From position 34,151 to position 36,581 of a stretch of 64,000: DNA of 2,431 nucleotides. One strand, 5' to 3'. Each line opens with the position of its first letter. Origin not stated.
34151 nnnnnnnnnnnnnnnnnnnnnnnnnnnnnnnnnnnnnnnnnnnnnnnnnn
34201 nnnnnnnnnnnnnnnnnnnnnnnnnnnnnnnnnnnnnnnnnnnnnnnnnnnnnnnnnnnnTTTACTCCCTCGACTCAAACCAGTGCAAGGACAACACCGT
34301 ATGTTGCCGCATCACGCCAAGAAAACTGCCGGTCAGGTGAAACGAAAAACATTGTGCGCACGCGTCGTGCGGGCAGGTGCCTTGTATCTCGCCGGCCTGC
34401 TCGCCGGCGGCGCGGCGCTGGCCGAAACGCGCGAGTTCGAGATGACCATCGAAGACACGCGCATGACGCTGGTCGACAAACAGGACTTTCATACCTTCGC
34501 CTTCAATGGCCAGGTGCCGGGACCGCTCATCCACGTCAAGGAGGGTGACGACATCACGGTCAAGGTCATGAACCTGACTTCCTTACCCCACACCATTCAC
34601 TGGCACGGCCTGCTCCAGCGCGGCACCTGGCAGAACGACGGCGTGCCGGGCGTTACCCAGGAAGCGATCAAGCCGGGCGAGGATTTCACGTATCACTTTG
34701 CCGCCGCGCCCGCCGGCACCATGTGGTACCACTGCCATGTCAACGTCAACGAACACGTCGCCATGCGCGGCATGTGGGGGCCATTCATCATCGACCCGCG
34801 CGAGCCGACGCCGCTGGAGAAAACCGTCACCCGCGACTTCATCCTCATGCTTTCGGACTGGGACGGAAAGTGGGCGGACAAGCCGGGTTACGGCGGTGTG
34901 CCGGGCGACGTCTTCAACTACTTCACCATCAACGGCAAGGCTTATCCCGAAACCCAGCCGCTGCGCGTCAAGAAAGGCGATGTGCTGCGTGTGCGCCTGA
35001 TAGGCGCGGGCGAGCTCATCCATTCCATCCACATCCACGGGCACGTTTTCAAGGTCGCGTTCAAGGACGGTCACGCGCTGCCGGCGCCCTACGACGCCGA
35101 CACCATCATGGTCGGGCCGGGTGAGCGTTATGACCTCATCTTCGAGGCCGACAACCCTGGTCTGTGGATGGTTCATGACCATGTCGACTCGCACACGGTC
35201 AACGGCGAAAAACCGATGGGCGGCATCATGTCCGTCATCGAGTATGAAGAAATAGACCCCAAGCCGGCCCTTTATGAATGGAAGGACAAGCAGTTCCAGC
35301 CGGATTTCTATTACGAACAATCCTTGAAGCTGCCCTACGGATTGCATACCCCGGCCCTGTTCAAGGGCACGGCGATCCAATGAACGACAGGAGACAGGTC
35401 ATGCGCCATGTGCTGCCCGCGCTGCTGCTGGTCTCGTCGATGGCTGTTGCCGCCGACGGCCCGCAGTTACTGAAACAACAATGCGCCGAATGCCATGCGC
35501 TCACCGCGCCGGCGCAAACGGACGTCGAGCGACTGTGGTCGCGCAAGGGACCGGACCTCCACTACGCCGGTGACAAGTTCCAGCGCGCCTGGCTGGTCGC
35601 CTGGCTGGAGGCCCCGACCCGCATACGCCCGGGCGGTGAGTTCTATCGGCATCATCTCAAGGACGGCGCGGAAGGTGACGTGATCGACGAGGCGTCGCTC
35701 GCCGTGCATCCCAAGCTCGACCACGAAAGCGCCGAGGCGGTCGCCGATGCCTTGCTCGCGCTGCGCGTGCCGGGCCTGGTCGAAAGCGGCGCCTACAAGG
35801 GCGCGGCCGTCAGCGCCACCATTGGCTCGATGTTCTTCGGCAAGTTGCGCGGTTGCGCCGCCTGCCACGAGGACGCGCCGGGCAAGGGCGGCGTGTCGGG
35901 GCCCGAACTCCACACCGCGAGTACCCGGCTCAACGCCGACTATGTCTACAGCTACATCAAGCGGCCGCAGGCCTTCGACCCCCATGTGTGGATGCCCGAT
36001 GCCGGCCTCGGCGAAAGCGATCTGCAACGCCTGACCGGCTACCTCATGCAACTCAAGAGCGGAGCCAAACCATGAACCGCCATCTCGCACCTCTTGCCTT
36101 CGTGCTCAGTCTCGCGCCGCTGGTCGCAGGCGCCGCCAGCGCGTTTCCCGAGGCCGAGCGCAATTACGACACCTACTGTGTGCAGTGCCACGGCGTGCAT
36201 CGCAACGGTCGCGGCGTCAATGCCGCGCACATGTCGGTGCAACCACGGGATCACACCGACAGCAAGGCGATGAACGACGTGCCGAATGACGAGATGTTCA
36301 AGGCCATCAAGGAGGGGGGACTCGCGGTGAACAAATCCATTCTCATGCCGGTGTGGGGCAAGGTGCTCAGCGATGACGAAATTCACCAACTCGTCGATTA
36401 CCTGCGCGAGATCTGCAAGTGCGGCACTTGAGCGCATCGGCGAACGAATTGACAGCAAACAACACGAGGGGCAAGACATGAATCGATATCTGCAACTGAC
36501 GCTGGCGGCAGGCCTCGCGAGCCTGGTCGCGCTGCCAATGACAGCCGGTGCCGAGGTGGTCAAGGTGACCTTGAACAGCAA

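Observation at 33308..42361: tRNA-Thr-flanked accessory block: csrA paralog heading an ncgABC-nirK-like copper/nitrite module fused to cusBA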

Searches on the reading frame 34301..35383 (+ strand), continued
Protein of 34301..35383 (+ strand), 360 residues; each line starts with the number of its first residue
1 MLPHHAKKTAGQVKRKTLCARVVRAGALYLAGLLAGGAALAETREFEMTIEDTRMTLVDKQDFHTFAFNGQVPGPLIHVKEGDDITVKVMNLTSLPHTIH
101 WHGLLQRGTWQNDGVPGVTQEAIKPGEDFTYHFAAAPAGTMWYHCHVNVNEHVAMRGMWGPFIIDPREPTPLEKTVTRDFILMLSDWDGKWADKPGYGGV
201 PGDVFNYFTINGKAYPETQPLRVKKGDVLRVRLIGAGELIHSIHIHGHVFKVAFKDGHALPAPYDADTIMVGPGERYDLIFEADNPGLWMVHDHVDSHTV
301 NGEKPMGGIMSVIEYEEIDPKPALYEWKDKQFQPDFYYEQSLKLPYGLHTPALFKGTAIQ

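Call 21: find_encoding_contigs(protein=P0002, flank=10000, max_places=4)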
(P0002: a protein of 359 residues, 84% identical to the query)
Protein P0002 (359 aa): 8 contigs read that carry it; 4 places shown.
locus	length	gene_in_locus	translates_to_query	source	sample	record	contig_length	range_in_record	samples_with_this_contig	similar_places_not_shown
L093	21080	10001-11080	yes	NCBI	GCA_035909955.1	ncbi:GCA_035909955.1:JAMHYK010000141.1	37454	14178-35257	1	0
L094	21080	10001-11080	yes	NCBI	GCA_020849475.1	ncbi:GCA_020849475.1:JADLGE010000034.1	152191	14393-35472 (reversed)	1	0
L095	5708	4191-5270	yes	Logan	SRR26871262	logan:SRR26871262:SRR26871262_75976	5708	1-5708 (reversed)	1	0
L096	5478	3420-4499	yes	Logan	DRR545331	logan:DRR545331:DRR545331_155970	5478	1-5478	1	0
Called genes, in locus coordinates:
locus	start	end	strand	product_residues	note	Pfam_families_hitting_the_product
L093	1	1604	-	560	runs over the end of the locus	PF07969:Amidohydro_3, PF01979:Amidohydro_1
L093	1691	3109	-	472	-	PF01425:Amidase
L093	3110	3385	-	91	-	-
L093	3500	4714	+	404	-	-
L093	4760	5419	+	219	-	PF05096:Glu_cyclase_2 (faint), PF21959:DUF6923 (weak)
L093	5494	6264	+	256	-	PF05988:DUF899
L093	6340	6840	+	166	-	PF13577:SnoaL_4, PF12680:SnoaL_2 (weak)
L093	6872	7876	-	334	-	PF04909:Amidohydro_2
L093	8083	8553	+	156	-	-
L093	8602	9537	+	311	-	PF02625:XdhC_CoxI, PF13478:XdhC_C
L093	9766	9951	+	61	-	PF02599:CsrA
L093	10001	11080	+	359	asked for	PF07732:Cu-oxidase_3, PF00394:Cu-oxidase, PF07731:Cu-oxidase_2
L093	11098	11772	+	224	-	PF00034:Cytochrom_C (faint), PF13442:Cytochrome_CBB3 (faint)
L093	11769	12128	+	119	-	PF13442:Cytochrome_CBB3, PF00034:Cytochrom_C (weak)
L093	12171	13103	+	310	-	PF00394:Cu-oxidase (faint), PF07731:Cu-oxidase_2, PF07732:Cu-oxidase_3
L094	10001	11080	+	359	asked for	PF07732:Cu-oxidase_3, PF00394:Cu-oxidase, PF07731:Cu-oxidase_2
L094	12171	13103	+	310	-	PF00394:Cu-oxidase (faint), PF07731:Cu-oxidase_2, PF07732:Cu-oxidase_3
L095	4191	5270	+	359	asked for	PF07732:Cu-oxidase_3, PF00394:Cu-oxidase, PF07731:Cu-oxidase_2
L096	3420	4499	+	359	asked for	PF07732:Cu-oxidase_3, PF00394:Cu-oxidase, PF07731:Cu-oxidase_2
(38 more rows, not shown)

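Call 28: search_solved_structures(query=window:34301-35383:+, show_alignments=1)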
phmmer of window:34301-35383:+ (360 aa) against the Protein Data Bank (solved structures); distinct sequences matched with E-value up to 0.001: 294 (the best 60 are shown).
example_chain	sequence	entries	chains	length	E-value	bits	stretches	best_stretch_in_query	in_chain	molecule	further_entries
3g5w_A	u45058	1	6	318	7.5e-163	545.4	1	42-358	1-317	Multicopper oxidase type 1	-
2zwn_A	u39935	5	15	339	9.2e-126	423.3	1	43-357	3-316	two-domain type laccase | Multicopper oxidase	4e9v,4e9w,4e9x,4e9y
4f7k_A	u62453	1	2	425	3.5e-43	151.5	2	66-319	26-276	Laccase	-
6vox_A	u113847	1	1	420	9.8e-41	143.4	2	56-281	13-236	Copper oxidase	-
6vow_A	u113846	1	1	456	1.3e-39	139.7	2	36-284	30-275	multicopper oxidase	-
7rab_A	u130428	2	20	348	2e-33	119.3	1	43-296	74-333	multicopper oxidase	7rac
3v9e_A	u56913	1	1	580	1.1e-32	116.9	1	42-285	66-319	Laccase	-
9cck_C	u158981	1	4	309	1.1e-32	116.9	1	51-295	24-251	Copper-containing nitrite reductase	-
3sqr_A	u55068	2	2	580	1.4e-32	116.6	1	42-285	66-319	laccase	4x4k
9cck_A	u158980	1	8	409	2.6e-32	115.7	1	51-295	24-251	Copper-containing nitrite reductase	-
3gdc_A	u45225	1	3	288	7e-32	114.2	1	44-296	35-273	Multicopper oxidase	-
9gly_A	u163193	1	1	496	1.6e-31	113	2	67-286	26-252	Laccase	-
5nq7_A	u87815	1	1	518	5e-30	108.1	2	65-286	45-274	Laccase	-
4jhu_A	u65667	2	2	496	6.3e-30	107.8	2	65-321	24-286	LACCASE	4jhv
6rhh_A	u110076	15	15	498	1.4e-29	106.6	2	69-311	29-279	Laccase 2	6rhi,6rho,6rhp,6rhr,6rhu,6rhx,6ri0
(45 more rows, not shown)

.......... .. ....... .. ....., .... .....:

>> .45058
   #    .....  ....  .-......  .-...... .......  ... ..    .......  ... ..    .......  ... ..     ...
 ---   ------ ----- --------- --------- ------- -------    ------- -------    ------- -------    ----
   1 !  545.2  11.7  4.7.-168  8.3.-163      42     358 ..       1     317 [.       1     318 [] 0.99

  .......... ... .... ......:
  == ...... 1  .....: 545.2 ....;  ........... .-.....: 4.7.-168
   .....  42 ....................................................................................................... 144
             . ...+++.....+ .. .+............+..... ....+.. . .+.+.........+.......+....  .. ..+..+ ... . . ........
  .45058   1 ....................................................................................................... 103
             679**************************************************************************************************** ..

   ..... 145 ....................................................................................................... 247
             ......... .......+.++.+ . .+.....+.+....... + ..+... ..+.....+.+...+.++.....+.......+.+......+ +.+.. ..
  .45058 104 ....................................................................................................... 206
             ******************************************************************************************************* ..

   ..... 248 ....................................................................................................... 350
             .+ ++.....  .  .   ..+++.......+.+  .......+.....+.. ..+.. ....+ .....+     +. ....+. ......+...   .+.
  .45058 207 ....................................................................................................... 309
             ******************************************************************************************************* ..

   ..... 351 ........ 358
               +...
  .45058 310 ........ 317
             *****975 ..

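Call 76: search_protein_families(library=pfam, proteins=[L004:13171-13509:+, L004:18261-19427:+, L004:18033-19406:-, L011:11486-12490:-, L011:12417-14072:+, L011:1738-3246:+], max_evalue=0.001)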
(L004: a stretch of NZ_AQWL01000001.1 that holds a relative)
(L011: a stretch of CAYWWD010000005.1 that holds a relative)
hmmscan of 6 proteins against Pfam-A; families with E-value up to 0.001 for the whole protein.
L004:13171-13509:+ (112 aa): 1 family
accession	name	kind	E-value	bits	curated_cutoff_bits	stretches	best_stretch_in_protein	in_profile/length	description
PF19335.5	HMBD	-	4.4e-13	49.4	23.6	1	81-106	2-27/28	Heavy metal binding domain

L004:18261-19427:+ (388 aa): 0 families

L004:18033-19406:- (457 aa): 11 families
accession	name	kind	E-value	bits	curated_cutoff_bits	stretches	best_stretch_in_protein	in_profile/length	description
PF00158.32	Sigma54_activat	-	2.9e-69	232.5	20.2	1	143-308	2-167/168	Sigma-54 interaction domain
PF14532.12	Sigma54_activ_2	-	2e-23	83.6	25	1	143-313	1-138/138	Sigma-54 interaction domain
PF25601.1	AAA_lid_14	-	2.3e-22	79.1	27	1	314-392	1-79/87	AAA+ ATPase lid domain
PF02954.25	HTH_8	-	1.5e-13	50.6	22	1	419-454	6-41/42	Bacterial regulatory protein, Fis family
PF07728.20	AAA_5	-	1.2e-06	29.1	22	1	166-284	2-123/139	AAA domain (dynein-related subfamily)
PF13426.13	PAS_9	-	1.5e-05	25.6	27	1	19-124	2-102/103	PAS domain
PF08448.16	PAS_4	-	3.2e-05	24.6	23.1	1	14-73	1-60/110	PAS fold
PF13188.13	PAS_8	-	0.00014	22.1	21.8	0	12-51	5-46/65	PAS domain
PF13556.12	HTH_30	-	0.00015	21.9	27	1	425-455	6-36/59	PucR C-terminal helix-turn-helix domain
PF00989.32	PAS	-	0.00057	20.3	22.6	0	10-50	3-43/113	PAS fold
PF07724.20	AAA_2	-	0.00058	20.4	27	0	164-282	4-123/166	AAA domain (Cdc48 subfamily)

L011:11486-12490:- (334 aa): 4 families
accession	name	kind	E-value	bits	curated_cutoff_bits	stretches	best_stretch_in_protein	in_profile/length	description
PF00561.26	Abhydrolase_1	-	4.4e-23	82.7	25.8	1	35-143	2-107/245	alpha/beta hydrolase fold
PF12697.13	Abhydrolase_6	-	5.8e-15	57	26.3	1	36-321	1-216/217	Alpha/beta hydrolase family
PF12146.15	Hydrolase_4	-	3.2e-07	30.3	27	1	36-143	7-116/239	Serine aminopeptidase, S33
PF03096.20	Ndr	-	0.00044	19.5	23.3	1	71-131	68-128/283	Ndr family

L011:12417-14072:+ (551 aa): 0 families

L011:1738-3246:+ (502 aa): 2 families
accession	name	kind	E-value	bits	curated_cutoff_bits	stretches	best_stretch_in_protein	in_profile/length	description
PF02541.22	Ppx-GppA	-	1.7e-72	244.7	27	1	28-309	1-283/285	Ppx/GppA phosphatase family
PF21447.3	Ppx-GppA_III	-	2e-41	142.2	27.3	1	316-489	1-177/177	Ppx/GppA phosphatase, domain III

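Call 84: search_protein_families(library=pfam, proteins=[L022:17444-19357:+, L022:19360-20493:+, L012:17929-19482:+, L017:18507-20048:+, L017:18008-18373:+, L077:17623-18534:+, L021:17788-18150:+, L029:17596-18093:+, L078:19462-20790:+, L039:18180-18695:+], max_evalue=0.001)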
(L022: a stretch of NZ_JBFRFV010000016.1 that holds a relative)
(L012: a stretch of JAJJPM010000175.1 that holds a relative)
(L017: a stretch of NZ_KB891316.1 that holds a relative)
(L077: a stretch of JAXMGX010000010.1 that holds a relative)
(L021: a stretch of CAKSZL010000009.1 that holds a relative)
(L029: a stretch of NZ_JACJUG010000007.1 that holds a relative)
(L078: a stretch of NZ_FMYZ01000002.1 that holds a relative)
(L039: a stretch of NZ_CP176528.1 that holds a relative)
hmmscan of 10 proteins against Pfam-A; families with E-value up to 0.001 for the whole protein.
L022:17444-19357:+ (637 aa): 1 family
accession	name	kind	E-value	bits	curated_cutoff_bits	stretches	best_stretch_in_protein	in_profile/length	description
PF05140.19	ResB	-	9.8e-107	358.2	24.6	1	11-622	1-486/486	ResB-like family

L022:19360-20493:+ (377 aa): 1 family
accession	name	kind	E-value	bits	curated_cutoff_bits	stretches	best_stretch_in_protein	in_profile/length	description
PF01578.25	Cytochrom_C_asm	-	1.4e-42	146.2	29.9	1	170-372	1-212/212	Cytochrome C assembly protein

L012:17929-19482:+ (517 aa): 0 families

L017:18507-20048:+ (513 aa): 3 families
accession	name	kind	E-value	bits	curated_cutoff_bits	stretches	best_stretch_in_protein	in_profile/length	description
PF01676.23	Metalloenzyme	-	7.2e-84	281.7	24.3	1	5-499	2-251/252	Metalloenzyme superfamily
PF06415.18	iPGM_N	-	1.7e-80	270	27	1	82-298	1-216/217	BPG-independent PGAM N-terminus (iPGM_N)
PF01663.27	Phosphodiest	-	2.3e-06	27.9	23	1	384-449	157-224/342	Type I phosphodiesterase / nucleotide pyrophosphatase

L017:18008-18373:+ (121 aa): 0 families

L077:17623-18534:+ (303 aa): 0 families

L021:17788-18150:+ (120 aa): 0 families

L029:17596-18093:+ (165 aa): 0 families

L078:19462-20790:+ (442 aa): 1 family
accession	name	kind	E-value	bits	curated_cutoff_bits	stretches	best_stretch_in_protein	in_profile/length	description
PF01578.25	Cytochrom_C_asm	-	3.1e-38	132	29.9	1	234-437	2-212/212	Cytochrome C assembly protein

L039:18180-18695:+ (171 aa): 0 families

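Call 85: search_dna_similar(query=window:34301-35383:+, collection=plasmids, mode=protein, max_evalue=1e-60, max_rows=25)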
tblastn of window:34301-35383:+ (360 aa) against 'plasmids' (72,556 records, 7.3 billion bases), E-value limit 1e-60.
No match.

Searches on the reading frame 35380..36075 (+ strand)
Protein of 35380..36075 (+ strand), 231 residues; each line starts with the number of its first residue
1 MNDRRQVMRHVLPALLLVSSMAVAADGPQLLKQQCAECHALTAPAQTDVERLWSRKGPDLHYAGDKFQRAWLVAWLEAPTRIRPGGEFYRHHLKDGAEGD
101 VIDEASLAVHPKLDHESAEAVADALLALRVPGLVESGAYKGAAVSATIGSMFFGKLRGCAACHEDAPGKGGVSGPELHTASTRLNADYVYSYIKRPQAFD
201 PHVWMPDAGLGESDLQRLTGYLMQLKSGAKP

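Call 8: search_protein_families(library=pfam, proteins=[window:35380-36075:+], max_evalue=0.01)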
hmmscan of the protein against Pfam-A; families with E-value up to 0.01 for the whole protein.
window:35380-36075:+ (231 aa): 4 families
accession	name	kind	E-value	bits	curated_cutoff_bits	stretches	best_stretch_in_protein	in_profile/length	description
PF13442.11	Cytochrome_CBB3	-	5.1e-09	36.8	27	1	158-222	13-68/68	Cytochrome C oxidase, cbb3-type, subunit III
PF00034.26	Cytochrom_C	-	1.6e-08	36.2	21.3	1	157-226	10-90/90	Cytochrome c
PF02433.20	FixO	-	0.0041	17.1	29.6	1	53-87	97-133/219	Cytochrome C oxidase, mono-heme subunit/FixO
PF14522.11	Cytochrome_C7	-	0.0097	16.1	24.8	0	32-47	13-28/67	Cytochrome c7 and related cytochrome c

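Call 9: search_protein_families(library=ncbifam, proteins=[window:35380-36075:+], max_evalue=0.01)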
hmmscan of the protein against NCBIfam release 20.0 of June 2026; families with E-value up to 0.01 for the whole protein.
window:35380-36075:+ (231 aa): 8 families
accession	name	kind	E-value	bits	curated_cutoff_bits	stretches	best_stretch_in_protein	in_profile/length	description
TIGR04485.1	thiosulf_SoxX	equivalog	2.3e-07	31.4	61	1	159-222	5-75/78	sulfur oxidation c-type cytochrome SoxX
TIGR02603.1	CxxCH_TIGR02603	domain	9.7e-07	28.9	68.15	0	152-198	9-52/134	putative heme-binding domain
NF011054.0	PRK14486.1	equivalog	4.6e-05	23.1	447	0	52-87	97-134/294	putative bifunctional cbb3-type cytochrome c oxidase subunit II/cytochrome c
NF045774.1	cytochro_C551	exception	0.00023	21.1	118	0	158-224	49-108/110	cytochrome c551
NF045773.1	cytochro_C550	exception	0.00049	20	125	0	158-221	59-115/118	cytochrome c550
TIGR00782.1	ccoP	equivalog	0.00098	18.5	179.95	0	91-177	155-233/285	cytochrome-c oxidase, cbb3-type subunit III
TIGR04494.1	c550_PedF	equivalog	0.002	18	122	0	139-207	43-110/133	cytochrome c-550 PedF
TIGR00781.1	ccoO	equivalog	0.0038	16.9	200.65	0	53-85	97-131/232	cytochrome-c oxidase, cbb3-type subunit II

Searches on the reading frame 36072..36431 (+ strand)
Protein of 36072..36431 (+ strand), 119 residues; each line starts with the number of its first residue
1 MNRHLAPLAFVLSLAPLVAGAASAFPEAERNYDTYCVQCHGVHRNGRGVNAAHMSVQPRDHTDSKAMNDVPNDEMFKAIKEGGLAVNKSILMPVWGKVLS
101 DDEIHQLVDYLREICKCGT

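Call 8: search_protein_families(library=pfam, proteins=[window:36072-36431:+], max_evalue=0.01)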
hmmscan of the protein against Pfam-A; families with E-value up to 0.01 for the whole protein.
window:36072-36431:+ (119 aa): 3 families
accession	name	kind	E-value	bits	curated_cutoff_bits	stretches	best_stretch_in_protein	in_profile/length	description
PF13442.11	Cytochrome_CBB3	-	5.9e-11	43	27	1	27-111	5-68/68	Cytochrome C oxidase, cbb3-type, subunit III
PF00034.26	Cytochrom_C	-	2.2e-05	26.1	21.3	1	31-113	7-88/90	Cytochrome c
PF07822.16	Toxin_13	-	0.0086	16.6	21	0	29-60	13-47/55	Neurotoxin B-IV-like protein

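Call 9: search_protein_families(library=ncbifam, proteins=[window:36072-36431:+], max_evalue=0.01)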
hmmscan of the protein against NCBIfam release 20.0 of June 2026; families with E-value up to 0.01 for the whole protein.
window:36072-36431:+ (119 aa): 5 families
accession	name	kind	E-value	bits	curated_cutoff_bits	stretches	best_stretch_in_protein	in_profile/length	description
NF011054.0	PRK14486.1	equivalog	3e-09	36.8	447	1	18-113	208-289/294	putative bifunctional cbb3-type cytochrome c oxidase subunit II/cytochrome c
TIGR00782.1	ccoP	equivalog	1.2e-05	24.8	179.95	1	31-116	113-194/285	cytochrome-c oxidase, cbb3-type subunit III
TIGR04494.1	c550_PedF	equivalog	1.4e-05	25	122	1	16-112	42-128/133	cytochrome c-550 PedF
NF033864.1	cytochrome579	equivalog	3.7e-05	23.5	280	1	32-83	58-109/179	cytochrome 579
TIGR04485.1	thiosulf_SoxX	equivalog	0.008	16.9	61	0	36-112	5-76/78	sulfur oxidation c-type cytochrome SoxX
